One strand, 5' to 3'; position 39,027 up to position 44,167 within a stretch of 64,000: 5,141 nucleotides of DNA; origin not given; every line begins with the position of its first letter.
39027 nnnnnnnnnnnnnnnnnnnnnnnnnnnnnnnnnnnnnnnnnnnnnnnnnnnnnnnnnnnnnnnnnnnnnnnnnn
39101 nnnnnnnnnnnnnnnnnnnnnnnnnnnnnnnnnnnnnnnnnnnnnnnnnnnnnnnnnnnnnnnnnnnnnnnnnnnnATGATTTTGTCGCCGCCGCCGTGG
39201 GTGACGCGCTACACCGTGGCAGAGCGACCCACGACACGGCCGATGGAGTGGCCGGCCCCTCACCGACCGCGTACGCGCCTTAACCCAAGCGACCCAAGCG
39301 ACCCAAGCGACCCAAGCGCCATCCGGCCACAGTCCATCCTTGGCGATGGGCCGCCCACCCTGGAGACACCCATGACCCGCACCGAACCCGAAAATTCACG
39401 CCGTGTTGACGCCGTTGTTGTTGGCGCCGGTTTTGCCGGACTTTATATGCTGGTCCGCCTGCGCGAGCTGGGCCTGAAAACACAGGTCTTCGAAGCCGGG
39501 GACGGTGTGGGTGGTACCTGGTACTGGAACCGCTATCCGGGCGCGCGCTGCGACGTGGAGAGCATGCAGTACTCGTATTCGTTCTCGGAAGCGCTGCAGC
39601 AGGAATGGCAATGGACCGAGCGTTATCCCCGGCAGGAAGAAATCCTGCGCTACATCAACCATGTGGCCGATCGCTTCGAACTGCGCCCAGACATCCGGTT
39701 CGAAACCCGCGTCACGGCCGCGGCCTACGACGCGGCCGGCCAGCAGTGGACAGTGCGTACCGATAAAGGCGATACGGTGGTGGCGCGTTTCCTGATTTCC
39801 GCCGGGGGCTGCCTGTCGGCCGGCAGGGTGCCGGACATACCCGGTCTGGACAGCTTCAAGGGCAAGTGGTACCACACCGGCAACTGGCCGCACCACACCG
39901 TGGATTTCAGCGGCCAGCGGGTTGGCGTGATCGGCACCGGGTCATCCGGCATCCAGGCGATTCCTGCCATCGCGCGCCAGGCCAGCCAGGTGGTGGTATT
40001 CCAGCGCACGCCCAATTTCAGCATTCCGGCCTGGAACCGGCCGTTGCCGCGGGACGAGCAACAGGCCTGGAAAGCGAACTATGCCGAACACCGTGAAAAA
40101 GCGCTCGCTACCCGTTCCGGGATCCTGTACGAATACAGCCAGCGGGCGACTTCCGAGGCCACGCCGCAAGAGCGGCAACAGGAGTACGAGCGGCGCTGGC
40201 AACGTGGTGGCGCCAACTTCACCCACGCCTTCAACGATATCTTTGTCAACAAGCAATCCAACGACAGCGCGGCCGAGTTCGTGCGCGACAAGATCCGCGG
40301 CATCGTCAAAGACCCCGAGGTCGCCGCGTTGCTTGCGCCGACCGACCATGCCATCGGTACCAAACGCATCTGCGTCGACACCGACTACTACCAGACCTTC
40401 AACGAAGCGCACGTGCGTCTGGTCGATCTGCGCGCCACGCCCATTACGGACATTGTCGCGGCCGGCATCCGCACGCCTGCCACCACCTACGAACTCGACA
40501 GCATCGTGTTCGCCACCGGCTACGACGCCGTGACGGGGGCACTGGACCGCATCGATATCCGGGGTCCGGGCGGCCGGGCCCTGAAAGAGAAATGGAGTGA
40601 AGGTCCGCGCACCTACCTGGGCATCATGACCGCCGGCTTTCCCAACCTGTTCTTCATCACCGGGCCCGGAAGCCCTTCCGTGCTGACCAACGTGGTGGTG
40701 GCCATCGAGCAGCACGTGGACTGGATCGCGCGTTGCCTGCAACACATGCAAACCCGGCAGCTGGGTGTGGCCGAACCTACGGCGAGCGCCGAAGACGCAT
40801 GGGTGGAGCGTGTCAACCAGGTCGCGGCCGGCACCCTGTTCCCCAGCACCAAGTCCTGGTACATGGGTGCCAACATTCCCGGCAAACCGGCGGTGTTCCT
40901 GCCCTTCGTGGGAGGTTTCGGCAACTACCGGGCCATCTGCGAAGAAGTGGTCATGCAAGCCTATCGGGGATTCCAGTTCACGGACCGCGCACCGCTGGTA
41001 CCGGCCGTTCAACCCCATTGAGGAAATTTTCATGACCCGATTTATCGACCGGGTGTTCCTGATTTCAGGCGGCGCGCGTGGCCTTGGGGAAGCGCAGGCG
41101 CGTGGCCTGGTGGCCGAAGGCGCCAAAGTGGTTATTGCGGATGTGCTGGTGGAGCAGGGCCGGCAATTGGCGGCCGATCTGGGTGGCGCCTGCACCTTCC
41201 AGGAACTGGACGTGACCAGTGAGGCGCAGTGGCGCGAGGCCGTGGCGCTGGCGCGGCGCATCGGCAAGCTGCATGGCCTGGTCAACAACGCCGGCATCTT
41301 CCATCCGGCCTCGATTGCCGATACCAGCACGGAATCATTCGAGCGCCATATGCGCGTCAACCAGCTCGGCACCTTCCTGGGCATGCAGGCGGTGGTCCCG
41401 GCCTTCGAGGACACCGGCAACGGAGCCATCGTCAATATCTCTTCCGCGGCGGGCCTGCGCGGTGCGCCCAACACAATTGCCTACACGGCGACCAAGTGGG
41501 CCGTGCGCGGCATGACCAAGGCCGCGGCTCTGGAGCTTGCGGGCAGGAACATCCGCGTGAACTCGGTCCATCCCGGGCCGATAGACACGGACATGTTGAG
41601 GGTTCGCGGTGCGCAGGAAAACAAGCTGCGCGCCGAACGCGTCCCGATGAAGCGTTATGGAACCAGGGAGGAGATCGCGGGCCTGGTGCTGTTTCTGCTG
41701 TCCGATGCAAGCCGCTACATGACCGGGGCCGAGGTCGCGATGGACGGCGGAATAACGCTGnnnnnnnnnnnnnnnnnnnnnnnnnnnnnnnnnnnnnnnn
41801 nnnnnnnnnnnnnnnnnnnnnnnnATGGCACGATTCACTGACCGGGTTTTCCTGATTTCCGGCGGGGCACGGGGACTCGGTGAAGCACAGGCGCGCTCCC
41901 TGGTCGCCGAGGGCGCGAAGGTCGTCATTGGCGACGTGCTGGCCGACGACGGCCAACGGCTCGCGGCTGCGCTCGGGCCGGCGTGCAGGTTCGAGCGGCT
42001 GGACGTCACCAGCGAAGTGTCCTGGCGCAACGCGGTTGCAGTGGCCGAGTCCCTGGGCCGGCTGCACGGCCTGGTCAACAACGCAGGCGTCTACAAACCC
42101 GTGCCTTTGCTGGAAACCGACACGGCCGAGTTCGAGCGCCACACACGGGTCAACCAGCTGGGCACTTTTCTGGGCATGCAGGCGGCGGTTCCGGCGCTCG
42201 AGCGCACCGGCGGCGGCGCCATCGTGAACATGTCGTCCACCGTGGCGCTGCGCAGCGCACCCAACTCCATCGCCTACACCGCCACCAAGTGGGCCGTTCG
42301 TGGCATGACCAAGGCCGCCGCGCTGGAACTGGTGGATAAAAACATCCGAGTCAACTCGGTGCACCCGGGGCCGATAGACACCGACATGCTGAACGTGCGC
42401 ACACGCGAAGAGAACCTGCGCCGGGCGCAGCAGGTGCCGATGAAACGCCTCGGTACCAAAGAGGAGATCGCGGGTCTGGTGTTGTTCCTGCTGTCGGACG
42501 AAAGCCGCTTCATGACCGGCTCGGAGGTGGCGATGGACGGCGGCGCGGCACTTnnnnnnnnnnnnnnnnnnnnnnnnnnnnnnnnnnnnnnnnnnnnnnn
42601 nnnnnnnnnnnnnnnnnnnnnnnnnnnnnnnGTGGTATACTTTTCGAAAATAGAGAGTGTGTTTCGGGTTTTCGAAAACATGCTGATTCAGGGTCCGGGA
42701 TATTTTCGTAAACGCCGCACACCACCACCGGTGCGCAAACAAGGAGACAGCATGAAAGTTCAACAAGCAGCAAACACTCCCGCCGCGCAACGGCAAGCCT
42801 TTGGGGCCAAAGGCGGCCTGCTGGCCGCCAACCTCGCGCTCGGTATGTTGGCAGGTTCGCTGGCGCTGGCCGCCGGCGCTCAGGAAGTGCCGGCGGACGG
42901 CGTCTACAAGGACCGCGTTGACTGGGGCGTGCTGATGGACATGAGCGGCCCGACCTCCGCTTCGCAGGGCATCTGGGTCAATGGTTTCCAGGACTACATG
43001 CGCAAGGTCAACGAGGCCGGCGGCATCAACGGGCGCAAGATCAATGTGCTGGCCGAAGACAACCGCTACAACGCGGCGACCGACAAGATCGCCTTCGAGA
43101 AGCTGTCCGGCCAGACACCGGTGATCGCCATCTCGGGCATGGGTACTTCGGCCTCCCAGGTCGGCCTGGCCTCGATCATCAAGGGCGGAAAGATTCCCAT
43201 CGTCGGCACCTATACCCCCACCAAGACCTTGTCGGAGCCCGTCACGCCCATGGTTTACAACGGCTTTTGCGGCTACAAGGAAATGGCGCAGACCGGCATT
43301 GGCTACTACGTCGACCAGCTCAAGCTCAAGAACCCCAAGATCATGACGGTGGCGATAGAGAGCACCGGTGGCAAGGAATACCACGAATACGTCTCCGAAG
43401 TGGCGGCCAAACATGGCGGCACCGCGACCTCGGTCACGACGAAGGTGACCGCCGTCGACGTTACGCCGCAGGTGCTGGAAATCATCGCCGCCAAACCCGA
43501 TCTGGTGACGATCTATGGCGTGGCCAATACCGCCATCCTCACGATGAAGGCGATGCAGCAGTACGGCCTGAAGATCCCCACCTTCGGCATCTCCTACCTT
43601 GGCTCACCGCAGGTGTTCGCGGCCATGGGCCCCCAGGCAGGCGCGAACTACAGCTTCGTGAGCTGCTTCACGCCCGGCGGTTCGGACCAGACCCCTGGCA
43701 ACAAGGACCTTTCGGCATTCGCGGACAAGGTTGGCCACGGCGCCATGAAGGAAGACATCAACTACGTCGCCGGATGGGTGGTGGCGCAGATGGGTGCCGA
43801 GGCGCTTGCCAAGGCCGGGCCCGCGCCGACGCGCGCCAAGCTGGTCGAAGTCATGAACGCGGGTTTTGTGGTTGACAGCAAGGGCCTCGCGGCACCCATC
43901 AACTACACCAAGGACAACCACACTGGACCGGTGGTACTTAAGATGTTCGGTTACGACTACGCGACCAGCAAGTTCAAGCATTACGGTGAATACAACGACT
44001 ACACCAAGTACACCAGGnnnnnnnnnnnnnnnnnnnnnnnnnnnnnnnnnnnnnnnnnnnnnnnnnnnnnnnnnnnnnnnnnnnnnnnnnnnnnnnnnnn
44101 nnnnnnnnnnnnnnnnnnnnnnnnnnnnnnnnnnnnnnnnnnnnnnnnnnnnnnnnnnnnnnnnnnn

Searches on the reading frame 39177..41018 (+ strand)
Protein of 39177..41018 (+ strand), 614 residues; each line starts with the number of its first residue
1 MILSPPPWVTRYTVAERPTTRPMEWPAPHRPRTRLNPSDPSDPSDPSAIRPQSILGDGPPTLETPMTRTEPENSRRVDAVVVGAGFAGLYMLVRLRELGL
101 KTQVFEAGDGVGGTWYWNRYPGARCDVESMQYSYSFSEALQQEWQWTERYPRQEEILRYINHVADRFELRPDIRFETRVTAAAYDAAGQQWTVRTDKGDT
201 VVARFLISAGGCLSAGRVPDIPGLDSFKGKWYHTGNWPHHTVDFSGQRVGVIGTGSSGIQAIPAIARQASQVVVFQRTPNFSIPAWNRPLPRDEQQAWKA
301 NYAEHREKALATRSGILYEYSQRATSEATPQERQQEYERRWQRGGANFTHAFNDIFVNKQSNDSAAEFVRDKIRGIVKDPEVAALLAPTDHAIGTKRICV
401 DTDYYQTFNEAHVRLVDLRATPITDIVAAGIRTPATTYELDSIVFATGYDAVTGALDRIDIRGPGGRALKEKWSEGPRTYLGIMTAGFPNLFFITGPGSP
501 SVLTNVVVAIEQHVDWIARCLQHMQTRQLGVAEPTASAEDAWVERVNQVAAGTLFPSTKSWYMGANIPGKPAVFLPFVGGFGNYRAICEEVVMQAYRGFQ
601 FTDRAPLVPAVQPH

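Call 9: search_protein_families(library=pfam, proteins=[window:39177-41018:+], max_evalue=0.00001)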
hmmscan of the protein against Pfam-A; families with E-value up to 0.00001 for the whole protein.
window:39177-41018:+ (614 aa): 7 families
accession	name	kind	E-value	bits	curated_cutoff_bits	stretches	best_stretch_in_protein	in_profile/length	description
PF13738.12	Pyr_redox_3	-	1.3e-18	67.8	30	1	80-280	1-198/305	Pyridine nucleotide-disulphide oxidoreductase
PF00743.25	FMO-like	-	1.3e-16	60.6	22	1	80-279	5-216/532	Flavin-binding monooxygenase-like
PF07992.20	Pyr_redox_2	-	4.6e-12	46.4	26.1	1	78-284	2-179/291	Pyridine nucleotide-disulphide oxidoreductase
PF13450.12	NAD_binding_8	-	9.2e-12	45.5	21.9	1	81-128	1-48/68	NAD(P)-binding Rossmann-like domain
PF01266.30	DAO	-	9.8e-08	32.3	27.9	0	78-116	1-40/353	FAD dependent oxidoreductase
PF13434.12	Lys_Orn_oxgnase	-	4.6e-07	29.7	21.3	1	147-279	88-223/339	L-lysine 6-monooxygenase/L-ornithine 5-monooxygenase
PF13454.12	NAD_binding_9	-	2.2e-06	28.2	21.8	0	80-208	1-150/155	FAD-NAD(P)-binding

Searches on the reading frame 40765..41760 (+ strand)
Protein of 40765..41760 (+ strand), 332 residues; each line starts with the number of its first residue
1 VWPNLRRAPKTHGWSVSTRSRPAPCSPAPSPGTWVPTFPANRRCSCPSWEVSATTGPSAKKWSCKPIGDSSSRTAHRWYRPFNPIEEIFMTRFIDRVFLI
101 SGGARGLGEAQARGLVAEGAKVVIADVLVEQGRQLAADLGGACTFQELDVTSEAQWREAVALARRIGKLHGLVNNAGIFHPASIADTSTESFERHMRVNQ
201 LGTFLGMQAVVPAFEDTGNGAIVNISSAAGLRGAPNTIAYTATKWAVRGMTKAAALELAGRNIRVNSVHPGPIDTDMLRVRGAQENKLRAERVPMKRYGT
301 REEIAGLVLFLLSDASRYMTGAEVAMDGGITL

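Call 9: search_protein_families(library=pfam, proteins=[window:40765-41760:+], max_evalue=0.00001)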
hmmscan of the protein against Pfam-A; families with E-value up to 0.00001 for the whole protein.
window:40765-41760:+ (332 aa): 3 families
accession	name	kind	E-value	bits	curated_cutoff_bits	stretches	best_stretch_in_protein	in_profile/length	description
PF13561.12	adh_short_C2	-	8e-62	209.3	27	1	104-331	3-236/236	Enoyl-(Acyl carrier protein) reductase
PF00106.31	adh_short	-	8.6e-53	179.2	26.6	1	97-284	2-193/195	short chain dehydrogenase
PF08659.16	KR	-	8.9e-12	45.7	22.6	1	98-247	3-156/180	KR domain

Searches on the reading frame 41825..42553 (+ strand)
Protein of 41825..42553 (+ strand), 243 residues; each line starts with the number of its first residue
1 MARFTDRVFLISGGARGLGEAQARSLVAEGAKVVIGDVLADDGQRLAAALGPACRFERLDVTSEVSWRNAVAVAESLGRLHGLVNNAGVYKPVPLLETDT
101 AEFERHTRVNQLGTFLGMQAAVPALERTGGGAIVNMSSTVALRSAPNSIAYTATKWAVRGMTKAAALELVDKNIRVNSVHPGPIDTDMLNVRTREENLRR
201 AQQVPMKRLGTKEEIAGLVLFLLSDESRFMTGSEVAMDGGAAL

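Call 9: search_protein_families(library=pfam, proteins=[window:41825-42553:+], max_evalue=0.00001)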
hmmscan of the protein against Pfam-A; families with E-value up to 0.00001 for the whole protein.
window:41825-42553:+ (243 aa): 4 families
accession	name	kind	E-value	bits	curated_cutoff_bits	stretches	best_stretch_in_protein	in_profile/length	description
PF13561.12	adh_short_C2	-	1.2e-59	202.1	27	1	15-241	3-235/236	Enoyl-(Acyl carrier protein) reductase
PF00106.31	adh_short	-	1.7e-48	165.1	26.6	1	8-195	2-193/195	short chain dehydrogenase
PF08659.16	KR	-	9.2e-09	35.9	22.6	1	9-158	3-156/180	KR domain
PF23441.1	SDR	-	4.3e-08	33.3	27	1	92-241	104-255/258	SDR-like rossmann domain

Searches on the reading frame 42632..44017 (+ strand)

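Call 9: search_protein_families(library=pfam, proteins=[window:42632-44017:+], max_evalue=0.00001)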
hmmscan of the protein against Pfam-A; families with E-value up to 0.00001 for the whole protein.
window:42632-44017:+ (462 aa): 2 families
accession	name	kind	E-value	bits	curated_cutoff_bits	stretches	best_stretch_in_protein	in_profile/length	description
PF13458.12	Peripla_BP_6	-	1.1e-47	163.9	31.7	1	99-432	5-329/343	Periplasmic binding protein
PF13433.12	Peripla_BP_5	-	9.9e-08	31.9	27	1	99-402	4-301/363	Periplasmic binding protein domain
